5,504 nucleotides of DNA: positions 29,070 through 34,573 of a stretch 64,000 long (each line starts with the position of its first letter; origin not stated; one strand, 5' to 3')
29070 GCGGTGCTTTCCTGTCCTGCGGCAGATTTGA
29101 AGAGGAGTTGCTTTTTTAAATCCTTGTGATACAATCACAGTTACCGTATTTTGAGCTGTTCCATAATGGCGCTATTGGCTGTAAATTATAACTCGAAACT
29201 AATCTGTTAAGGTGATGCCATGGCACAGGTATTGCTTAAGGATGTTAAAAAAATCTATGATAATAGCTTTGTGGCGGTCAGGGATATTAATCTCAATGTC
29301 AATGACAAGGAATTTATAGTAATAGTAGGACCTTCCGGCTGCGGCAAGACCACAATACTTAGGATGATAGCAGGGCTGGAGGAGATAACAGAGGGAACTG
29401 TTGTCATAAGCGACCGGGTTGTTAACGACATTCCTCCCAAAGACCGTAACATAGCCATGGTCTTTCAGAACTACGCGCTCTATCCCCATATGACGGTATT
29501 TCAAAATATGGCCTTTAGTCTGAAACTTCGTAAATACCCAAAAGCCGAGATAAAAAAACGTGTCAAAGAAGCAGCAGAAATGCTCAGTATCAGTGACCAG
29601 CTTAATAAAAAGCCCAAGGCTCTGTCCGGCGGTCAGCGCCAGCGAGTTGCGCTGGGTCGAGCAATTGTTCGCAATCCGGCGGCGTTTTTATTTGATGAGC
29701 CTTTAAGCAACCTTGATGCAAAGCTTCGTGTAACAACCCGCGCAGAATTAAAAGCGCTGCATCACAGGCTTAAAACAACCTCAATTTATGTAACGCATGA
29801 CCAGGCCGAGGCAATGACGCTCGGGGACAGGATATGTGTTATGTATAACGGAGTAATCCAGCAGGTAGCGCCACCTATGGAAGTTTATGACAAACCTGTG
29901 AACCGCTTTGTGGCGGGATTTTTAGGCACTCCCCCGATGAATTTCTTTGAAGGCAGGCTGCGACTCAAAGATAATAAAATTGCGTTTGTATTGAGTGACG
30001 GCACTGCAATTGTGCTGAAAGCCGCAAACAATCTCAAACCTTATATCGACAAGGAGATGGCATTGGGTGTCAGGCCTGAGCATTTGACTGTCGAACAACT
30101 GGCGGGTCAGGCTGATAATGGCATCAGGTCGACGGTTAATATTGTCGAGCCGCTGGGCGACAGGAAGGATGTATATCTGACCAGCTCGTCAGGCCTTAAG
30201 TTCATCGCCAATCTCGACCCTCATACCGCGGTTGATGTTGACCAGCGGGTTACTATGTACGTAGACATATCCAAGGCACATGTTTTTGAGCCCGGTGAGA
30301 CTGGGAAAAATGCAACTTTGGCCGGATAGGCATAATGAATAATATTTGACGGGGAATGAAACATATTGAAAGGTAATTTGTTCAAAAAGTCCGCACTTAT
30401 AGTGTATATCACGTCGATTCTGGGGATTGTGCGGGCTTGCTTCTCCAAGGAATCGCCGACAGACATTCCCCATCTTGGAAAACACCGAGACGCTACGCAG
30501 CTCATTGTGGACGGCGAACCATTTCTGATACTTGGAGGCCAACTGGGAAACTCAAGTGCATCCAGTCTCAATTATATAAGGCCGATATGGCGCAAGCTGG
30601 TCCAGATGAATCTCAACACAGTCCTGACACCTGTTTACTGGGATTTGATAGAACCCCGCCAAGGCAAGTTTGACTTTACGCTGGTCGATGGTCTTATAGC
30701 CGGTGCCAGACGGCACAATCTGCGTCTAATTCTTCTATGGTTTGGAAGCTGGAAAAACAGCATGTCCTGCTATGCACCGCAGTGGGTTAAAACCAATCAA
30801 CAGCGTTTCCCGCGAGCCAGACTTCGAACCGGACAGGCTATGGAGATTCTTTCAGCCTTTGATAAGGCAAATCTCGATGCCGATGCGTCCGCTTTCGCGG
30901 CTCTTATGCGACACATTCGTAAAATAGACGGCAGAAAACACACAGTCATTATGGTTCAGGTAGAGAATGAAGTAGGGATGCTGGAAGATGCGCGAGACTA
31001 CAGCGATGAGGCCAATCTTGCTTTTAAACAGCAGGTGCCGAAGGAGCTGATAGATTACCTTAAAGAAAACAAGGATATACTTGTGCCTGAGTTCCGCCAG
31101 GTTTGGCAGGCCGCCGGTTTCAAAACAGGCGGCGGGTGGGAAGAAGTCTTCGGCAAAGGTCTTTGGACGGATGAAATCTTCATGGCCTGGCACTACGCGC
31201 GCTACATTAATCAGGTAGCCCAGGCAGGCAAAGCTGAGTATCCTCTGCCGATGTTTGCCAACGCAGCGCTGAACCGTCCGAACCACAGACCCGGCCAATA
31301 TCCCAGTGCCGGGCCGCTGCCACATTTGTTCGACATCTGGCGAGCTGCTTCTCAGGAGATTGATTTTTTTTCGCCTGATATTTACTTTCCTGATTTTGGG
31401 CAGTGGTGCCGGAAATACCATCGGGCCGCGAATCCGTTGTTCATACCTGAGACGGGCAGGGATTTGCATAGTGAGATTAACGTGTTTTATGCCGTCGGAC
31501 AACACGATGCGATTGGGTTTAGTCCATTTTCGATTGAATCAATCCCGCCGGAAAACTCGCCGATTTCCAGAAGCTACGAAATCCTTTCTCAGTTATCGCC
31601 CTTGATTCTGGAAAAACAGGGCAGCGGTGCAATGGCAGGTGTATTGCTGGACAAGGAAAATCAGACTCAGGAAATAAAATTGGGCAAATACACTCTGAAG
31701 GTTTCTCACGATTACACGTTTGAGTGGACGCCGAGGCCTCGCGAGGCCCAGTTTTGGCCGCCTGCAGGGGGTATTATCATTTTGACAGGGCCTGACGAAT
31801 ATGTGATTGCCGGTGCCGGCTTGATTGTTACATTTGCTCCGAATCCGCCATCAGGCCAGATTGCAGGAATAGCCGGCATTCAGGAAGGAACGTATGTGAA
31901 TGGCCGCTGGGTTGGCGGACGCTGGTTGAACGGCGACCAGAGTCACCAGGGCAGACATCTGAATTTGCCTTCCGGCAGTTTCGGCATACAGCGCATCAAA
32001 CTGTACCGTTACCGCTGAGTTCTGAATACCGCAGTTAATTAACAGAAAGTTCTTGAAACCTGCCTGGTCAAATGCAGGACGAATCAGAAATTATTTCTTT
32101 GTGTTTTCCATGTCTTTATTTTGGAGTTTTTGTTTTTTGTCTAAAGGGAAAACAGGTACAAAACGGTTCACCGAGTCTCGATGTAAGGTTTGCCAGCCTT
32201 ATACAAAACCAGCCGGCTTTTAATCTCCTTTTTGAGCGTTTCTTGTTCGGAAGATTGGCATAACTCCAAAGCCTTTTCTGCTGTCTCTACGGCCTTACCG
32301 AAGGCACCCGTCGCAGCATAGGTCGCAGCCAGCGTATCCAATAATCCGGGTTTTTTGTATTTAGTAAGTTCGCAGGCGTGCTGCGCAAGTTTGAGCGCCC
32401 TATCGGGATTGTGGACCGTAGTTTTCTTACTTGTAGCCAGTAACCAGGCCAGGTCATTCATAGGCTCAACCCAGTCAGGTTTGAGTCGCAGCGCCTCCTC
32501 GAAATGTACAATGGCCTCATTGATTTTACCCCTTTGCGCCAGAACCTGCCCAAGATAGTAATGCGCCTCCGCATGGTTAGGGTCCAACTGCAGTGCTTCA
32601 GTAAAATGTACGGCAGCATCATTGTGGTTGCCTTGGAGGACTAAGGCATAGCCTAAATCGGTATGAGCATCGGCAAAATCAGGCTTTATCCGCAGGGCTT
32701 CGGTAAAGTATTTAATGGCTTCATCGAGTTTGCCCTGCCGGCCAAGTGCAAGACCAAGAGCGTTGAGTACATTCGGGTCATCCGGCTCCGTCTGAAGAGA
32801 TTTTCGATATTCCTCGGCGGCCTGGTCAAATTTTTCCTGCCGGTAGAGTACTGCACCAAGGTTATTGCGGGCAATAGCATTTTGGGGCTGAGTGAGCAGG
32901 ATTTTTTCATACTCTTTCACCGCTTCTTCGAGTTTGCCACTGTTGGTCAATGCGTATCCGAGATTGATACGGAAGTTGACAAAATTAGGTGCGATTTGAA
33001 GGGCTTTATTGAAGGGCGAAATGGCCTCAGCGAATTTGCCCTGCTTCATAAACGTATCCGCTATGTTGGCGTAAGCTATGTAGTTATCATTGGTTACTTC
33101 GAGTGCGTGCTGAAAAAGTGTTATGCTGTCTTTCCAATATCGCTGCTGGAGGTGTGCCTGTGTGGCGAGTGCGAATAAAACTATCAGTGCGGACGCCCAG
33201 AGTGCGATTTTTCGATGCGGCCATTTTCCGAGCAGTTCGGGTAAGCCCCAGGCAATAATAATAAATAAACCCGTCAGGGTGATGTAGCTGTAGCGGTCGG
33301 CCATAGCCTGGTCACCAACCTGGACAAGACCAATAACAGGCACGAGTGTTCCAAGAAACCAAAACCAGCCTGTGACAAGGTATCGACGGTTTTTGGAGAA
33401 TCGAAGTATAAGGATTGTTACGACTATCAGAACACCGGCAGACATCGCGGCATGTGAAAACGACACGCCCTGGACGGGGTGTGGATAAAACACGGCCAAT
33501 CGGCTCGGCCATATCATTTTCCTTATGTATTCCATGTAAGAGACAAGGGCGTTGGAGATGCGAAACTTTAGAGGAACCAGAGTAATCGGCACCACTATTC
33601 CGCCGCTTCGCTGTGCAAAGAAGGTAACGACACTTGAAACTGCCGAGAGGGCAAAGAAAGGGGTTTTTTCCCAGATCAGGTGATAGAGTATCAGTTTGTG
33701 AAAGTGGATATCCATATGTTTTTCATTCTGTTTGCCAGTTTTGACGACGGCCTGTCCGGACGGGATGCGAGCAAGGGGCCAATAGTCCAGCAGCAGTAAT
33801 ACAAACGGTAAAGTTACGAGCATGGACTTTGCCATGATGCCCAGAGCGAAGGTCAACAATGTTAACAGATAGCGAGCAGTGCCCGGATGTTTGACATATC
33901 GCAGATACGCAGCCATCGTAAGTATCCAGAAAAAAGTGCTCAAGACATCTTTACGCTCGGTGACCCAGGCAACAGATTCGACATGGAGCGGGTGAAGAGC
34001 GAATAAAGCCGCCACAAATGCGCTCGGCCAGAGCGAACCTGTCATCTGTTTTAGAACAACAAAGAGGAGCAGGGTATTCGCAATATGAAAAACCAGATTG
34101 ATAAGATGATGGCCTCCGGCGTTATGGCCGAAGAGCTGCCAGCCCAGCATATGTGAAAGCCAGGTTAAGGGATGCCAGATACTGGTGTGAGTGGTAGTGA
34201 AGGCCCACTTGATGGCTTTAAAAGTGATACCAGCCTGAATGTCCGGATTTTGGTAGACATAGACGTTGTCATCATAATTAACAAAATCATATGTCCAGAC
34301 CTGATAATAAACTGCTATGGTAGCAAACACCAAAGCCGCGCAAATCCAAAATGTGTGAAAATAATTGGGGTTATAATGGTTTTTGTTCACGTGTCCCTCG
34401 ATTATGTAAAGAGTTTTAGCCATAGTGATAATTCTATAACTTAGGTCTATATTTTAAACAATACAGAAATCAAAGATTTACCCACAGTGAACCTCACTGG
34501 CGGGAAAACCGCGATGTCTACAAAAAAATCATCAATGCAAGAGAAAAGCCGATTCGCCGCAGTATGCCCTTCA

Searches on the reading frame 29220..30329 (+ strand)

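Call 97: search_protein_families(library=pfam, proteins=[window:29220-30329:+], max_evalue=0.01)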
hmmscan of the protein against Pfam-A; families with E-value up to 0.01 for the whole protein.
window:29220-30329:+ (369 aa): 15 families
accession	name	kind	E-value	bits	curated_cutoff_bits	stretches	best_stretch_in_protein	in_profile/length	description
PF00005.33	ABC_tran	-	7.9e-34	117.6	25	1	21-162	2-136/137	ABC transporter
PF17912.7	OB_MalK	-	7.8e-12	46.3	27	1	236-289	1-53/53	MalK OB fold domain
PF08402.16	TOBE_2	-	2.2e-10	40.9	21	1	282-356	1-76/76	TOBE domain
PF02463.25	SMC_N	-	7.2e-06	26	40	1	29-205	23-208/220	RecF/RecN/SMC N terminal domain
PF13476.12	AAA_23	-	0.0001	23.5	27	1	20-50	10-39/201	AAA domain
PF13401.12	AAA_22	-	0.00015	22.6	27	1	29-74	4-33/130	AAA domain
PF03215.21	Rad17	-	0.0004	20.8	23.8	1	24-96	39-111/186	Rad17 P-loop domain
PF20720.3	nSTAND3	-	0.00041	20.5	27.2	1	27-51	14-38/155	Novel STAND NTPase 3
PF24389.1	ORC-CDC6-like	-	0.00062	19.1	27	1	27-50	29-52/571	ORC-CDC6-like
PF13304.12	AAA_21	-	0.0014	19.2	27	0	32-60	1-26/304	AAA domain, putative AbiEii toxin, Type IV TA system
PF01637.24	ATPase_2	-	0.0017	18.7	33.2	1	28-54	18-44/225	ATPase domain predominantly from Archaea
PF13175.12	AAA_15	-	0.0019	18.4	32.1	1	18-117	12-111/374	AAA ATPase domain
PF03459.23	TOBE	-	0.0034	18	22.3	1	298-354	3-63/64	TOBE domain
PF13521.12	AAA_28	-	0.0036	18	27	1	33-53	2-22/164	AAA domain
PF20703.3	nSTAND1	-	0.0066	16.6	27.1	1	23-128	26-124/379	Novel STAND NTPase 1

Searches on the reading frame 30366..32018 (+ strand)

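Call 62: search_protein_families(library=pfam, proteins=[window:30366-32018:+], max_evalue=0.001)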
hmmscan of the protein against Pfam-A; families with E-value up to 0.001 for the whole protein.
window:30366-32018:+ (550 aa): 3 families
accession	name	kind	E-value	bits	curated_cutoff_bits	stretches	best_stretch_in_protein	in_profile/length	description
PF18120.7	DUF5597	-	1.9e-38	132.1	23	1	401-532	2-132/133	Domain of unknown function (DUF5597)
PF01301.25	Glyco_hydro_35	-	1.2e-08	35.4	27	1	45-231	1-178/319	Glycosyl hydrolases family 35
PF02449.21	Glyco_hydro_42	-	5.5e-08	33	21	1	75-224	16-158/376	Beta-galactosidase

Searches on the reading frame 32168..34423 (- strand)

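Call 62: search_protein_families(library=pfam, proteins=[window:32168-34423:-], max_evalue=0.001)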
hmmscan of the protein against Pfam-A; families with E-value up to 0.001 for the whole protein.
window:32168-34423:- (751 aa): 27 families (the best 25 are shown)
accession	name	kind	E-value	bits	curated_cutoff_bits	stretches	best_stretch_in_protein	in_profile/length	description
PF00515.34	TPR_1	-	1.1e-51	171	27.8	5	618-650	1-33/34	Tetratricopeptide repeat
PF07719.23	TPR_2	-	2.8e-50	164.7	27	5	618-650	1-33/34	Tetratricopeptide repeat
PF13414.12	TPR_11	-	3.7e-46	155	26.8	6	591-632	1-42/42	TPR repeat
PF14559.12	TPR_19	-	1.1e-36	125.5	25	5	595-651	2-58/68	Tetratricopeptide repeat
PF13431.12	TPR_17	-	1.1e-34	116.2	24.4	3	607-638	2-33/34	Tetratricopeptide repeat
PF13181.12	TPR_8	-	1.1e-34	116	25.7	2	552-582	3-33/34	Tetratricopeptide repeat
PF13432.12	TPR_16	-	1.2e-32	112.4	32.7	4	555-615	2-62/65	Tetratricopeptide repeat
PF13428.12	TPR_14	-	1.1e-30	103.4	23.5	2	585-626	2-43/44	Tetratricopeptide repeat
PF13424.12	TPR_12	-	1.6e-29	102.3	30.1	4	516-580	3-75/77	Tetratricopeptide repeat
PF13374.12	TPR_10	-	7e-23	80.3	27.5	0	553-579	5-31/42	Tetratricopeptide repeat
PF13176.12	TPR_7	-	4.4e-19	67.3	27.9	0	553-585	2-34/36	Tetratricopeptide repeat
PF23914.1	TPR_CcmH_CycH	-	1.3e-17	64.5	42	2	441-540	43-145/158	Cytochrome c-type biogenesis protein H TPR domain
PF24575.1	TPR_Slam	-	3.4e-16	60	35.2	0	492-538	57-103/104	Surface lipoprotein assembly modifier, N-terminal TPR repeats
PF12895.13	ANAPC3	-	1.9e-15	57.3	27.2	1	582-644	22-82/82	Anaphase-promoting complex, cyclosome, subunit 3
PF13371.12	TPR_9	-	1.4e-13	51.1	35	0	523-587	2-66/73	Tetratricopeptide repeat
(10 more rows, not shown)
